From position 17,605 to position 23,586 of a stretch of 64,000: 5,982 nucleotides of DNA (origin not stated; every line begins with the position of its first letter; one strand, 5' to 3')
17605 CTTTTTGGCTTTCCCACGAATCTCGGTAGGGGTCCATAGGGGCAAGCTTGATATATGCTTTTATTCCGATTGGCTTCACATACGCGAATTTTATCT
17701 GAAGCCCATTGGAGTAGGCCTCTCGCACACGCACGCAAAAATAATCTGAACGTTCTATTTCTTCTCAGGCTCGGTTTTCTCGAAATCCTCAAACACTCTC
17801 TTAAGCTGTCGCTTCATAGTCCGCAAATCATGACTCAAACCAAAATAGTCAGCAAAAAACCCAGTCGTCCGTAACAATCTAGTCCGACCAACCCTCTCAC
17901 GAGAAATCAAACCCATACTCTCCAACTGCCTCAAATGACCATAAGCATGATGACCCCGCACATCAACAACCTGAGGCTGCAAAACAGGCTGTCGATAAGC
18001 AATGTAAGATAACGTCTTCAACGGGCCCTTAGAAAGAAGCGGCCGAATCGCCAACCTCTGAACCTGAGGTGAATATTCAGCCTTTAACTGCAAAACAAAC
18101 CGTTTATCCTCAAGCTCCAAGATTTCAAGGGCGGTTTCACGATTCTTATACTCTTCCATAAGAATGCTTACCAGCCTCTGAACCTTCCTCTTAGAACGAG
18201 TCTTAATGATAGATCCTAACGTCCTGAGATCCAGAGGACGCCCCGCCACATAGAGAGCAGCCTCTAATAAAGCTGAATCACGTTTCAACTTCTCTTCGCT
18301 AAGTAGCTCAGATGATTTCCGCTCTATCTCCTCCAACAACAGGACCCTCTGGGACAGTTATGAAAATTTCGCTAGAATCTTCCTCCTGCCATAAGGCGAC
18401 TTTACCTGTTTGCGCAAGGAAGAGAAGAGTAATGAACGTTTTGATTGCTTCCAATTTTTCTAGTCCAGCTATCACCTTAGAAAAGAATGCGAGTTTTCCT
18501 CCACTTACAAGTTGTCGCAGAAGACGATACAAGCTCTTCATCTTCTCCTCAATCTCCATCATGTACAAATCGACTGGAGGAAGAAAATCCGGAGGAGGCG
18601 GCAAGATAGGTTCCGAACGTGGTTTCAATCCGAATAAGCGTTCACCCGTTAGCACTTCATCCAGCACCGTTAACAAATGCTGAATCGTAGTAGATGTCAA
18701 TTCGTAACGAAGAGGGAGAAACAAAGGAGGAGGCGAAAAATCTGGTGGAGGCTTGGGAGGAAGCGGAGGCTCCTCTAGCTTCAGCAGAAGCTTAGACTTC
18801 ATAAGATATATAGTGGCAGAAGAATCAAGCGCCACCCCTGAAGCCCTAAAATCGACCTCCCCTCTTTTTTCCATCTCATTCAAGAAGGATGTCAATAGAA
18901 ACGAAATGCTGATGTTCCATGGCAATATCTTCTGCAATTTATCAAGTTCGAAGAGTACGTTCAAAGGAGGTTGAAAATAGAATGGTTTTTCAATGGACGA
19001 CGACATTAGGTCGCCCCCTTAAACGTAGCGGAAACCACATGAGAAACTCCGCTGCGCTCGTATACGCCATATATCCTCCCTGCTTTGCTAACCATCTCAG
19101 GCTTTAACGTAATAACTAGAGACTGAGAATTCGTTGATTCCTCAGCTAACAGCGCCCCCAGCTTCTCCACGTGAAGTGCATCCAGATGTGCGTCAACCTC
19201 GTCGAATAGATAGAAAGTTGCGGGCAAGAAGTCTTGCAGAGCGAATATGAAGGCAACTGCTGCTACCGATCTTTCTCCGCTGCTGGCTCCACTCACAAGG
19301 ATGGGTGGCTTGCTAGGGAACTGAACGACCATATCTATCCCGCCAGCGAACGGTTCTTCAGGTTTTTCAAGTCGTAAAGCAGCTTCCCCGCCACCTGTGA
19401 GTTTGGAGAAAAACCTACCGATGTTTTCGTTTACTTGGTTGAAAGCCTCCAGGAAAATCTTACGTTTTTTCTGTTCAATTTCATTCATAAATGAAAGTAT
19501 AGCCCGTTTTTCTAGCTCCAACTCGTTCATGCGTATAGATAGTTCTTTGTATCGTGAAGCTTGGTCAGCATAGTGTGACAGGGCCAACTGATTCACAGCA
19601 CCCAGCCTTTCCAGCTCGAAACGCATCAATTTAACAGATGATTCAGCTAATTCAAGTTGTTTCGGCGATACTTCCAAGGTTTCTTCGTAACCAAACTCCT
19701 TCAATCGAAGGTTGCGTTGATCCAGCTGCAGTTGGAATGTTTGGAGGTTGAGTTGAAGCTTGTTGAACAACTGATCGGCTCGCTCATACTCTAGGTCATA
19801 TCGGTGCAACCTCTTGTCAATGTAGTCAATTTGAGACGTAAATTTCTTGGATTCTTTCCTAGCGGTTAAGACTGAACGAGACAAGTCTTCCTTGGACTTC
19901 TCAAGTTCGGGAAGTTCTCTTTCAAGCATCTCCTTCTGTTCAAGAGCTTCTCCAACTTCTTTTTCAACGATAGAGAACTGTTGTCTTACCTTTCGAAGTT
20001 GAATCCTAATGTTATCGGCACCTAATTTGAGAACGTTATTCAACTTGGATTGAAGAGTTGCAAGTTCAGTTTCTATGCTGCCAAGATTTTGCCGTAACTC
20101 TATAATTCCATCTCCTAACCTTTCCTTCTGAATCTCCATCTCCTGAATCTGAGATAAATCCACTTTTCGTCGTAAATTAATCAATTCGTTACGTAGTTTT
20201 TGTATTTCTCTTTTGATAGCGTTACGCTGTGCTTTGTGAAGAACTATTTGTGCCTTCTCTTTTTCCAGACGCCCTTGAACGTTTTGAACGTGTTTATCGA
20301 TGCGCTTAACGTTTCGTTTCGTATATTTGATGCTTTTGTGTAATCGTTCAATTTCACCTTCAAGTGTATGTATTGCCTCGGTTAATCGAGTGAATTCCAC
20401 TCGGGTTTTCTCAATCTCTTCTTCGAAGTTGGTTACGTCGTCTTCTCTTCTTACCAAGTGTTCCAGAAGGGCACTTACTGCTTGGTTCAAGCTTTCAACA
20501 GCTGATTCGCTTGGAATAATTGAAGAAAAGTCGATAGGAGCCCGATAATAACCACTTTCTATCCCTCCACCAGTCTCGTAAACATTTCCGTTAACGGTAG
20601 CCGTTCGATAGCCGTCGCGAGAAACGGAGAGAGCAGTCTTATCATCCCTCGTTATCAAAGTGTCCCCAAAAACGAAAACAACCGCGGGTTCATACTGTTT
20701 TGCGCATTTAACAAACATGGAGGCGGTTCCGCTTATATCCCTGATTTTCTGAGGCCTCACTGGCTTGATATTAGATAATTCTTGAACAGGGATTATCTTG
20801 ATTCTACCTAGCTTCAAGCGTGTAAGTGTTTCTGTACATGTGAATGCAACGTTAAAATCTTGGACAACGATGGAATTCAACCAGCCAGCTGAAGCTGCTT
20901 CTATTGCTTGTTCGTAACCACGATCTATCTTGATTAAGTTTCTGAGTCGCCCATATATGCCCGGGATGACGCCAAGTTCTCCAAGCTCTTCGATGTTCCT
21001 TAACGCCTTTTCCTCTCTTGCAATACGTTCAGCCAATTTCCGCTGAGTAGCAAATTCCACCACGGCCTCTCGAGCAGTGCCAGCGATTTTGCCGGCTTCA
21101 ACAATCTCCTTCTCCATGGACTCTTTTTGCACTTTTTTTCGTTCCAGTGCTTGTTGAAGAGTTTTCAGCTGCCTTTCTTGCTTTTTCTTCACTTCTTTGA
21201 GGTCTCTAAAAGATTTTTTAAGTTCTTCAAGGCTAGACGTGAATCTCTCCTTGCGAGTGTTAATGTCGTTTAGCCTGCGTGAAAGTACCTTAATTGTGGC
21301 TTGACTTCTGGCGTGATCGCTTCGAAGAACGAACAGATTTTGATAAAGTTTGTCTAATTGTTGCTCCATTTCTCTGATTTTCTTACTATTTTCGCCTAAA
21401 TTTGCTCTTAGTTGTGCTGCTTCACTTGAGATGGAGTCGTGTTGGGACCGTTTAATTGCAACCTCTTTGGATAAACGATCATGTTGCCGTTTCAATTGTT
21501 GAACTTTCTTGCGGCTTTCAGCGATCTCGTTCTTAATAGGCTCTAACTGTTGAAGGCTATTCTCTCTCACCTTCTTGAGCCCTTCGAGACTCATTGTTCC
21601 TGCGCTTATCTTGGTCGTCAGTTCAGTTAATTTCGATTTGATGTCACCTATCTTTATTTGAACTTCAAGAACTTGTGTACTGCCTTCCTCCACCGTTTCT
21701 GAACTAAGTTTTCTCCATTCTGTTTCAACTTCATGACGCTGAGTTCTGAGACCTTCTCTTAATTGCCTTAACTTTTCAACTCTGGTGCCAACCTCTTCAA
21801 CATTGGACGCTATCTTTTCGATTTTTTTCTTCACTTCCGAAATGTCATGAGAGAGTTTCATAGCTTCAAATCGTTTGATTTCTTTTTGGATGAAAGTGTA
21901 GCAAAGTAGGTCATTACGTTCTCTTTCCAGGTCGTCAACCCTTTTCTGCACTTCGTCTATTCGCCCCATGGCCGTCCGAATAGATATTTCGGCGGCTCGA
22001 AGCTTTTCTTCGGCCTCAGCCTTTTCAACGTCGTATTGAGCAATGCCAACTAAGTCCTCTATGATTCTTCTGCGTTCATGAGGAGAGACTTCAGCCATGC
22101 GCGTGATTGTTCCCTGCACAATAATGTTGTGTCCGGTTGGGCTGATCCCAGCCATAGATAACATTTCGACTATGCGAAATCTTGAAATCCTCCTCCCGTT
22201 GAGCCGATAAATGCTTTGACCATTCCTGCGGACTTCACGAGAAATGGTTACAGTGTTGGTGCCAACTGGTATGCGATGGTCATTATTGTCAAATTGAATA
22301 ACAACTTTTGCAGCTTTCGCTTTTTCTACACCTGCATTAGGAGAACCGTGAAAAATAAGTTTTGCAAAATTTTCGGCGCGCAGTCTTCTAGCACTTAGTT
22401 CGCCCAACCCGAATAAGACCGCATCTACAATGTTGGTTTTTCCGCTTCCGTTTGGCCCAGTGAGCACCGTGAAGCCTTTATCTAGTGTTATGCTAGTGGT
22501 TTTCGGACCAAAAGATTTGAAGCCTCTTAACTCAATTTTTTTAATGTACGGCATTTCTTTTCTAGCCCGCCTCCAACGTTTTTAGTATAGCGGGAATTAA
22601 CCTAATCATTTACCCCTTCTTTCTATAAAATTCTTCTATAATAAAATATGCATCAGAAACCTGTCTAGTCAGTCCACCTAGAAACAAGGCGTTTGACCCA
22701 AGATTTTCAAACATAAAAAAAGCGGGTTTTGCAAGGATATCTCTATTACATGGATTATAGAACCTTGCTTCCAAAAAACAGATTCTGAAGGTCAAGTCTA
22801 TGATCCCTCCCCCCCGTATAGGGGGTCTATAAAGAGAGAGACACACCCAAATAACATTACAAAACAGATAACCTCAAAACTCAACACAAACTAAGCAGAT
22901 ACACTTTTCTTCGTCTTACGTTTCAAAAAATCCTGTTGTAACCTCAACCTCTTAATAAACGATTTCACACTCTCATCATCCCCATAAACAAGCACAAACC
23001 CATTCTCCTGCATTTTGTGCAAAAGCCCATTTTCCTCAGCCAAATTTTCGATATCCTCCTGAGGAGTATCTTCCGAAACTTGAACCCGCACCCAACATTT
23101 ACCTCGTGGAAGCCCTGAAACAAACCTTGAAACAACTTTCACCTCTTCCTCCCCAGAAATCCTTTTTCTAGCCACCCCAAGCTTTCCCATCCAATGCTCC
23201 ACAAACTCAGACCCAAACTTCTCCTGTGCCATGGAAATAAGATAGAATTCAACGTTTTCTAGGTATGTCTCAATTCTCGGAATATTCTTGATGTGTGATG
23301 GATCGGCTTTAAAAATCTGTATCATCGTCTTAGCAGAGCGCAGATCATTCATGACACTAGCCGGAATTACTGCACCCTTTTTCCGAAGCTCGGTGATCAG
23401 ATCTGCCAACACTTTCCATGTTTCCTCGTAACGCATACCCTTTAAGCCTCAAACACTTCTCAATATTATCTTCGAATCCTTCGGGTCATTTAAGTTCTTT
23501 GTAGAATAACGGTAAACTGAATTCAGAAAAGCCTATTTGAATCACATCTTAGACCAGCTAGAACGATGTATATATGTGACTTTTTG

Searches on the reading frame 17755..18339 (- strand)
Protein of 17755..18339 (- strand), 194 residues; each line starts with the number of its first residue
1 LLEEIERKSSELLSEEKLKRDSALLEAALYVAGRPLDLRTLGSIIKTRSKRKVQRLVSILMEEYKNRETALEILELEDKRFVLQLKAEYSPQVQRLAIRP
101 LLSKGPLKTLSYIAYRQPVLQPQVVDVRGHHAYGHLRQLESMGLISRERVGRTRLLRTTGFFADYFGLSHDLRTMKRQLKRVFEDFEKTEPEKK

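Call 60: search_protein_families(library=pfam, proteins=[window:17755-18339:-], max_evalue=0.001)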
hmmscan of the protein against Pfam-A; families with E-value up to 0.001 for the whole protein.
window:17755-18339:- (194 aa): 1 family
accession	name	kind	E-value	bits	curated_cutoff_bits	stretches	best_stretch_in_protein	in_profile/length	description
PF04079.22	SMC_ScpB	-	9.6e-36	123.2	27.4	1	24-171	2-156/160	Segregation and condensation complex subunit ScpB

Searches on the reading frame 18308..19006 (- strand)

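Call 60: search_protein_families(library=pfam, proteins=[window:18308-19006:-], max_evalue=0.001)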
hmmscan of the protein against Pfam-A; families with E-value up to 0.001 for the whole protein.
window:18308-19006:- (232 aa): 1 family
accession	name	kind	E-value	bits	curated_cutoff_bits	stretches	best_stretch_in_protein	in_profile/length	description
PF02616.19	SMC_ScpA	-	1e-05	26.1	24.6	1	149-218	159-231/232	Segregation and condensation protein ScpA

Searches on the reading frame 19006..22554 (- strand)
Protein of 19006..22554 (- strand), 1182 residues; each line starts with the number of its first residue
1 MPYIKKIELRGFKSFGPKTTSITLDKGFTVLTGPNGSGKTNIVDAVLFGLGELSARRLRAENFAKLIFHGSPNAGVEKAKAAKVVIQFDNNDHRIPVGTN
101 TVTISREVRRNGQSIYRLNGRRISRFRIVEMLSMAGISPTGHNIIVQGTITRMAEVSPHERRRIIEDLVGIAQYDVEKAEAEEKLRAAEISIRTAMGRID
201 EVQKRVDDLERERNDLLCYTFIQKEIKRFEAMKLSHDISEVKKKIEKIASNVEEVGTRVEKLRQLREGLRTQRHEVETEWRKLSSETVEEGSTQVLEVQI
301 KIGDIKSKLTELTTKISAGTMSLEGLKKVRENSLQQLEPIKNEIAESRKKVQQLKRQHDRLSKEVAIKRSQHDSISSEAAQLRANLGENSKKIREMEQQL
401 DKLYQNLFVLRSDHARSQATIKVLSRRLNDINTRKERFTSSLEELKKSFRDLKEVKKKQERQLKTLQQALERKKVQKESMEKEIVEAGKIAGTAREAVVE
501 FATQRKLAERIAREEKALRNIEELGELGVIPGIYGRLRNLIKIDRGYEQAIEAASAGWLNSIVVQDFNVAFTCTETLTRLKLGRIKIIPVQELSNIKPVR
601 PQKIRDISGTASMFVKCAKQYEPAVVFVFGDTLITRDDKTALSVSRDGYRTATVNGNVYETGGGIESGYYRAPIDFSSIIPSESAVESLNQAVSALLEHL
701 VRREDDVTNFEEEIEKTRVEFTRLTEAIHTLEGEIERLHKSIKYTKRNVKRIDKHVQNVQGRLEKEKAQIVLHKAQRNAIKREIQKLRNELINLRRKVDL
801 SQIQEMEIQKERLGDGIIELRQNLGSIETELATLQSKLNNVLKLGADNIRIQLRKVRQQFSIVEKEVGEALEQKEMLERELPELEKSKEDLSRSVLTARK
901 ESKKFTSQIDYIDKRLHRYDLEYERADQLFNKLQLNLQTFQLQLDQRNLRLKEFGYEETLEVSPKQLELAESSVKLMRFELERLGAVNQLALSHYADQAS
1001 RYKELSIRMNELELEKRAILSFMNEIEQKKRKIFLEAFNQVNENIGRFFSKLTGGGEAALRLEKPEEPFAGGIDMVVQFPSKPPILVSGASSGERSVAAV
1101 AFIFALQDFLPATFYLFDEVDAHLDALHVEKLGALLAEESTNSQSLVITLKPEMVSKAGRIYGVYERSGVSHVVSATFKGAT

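Call 60: search_protein_families(library=pfam, proteins=[window:19006-22554:-], max_evalue=0.001)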
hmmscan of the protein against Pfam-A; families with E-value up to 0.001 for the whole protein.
window:19006-22554:- (1182 aa): 6 families
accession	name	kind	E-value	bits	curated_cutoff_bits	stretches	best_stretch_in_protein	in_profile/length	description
PF02463.25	SMC_N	-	1.2e-62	211.7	40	1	3-1170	1-218/220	RecF/RecN/SMC N terminal domain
PF06470.18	SMC_hinge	-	2.4e-20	73.5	22.5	1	531-644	2-115/116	SMC proteins Flexible Hinge Domain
PF13476.12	AAA_23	-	2.4e-18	67.9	27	1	6-251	1-199/201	AAA domain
PF13304.12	AAA_21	-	4.2e-08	34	27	1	28-52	1-25/304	AAA domain, putative AbiEii toxin, Type IV TA system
PF13175.12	AAA_15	-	4.7e-05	23.6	32.1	1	3-443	2-266/374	AAA ATPase domain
PF13555.12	AAA_29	-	6.2e-05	23.1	27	1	15-47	12-43/61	P-loop containing region of AAA domain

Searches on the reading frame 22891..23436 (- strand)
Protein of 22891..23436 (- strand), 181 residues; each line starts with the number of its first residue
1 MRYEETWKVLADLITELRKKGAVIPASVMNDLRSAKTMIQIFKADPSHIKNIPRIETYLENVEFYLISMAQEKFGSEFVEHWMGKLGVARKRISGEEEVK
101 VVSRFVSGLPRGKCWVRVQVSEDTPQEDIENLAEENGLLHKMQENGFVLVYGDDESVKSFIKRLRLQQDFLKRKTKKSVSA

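Call 60: search_protein_families(library=pfam, proteins=[window:22891-23436:-], max_evalue=0.001)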
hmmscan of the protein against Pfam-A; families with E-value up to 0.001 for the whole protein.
window:22891-23436:- (181 aa): 2 families
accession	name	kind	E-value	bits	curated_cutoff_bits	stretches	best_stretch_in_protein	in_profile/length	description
PF23100.1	DUF2096_N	-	4.3e-20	72.4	26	1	4-91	2-91/96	DUF2096 N-terminal four-helical bundle domain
PF09869.16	KH_DUF2096_C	-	0.00036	20.7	24.6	1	116-164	5-53/59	DUF2096 C-terminal KH-like domain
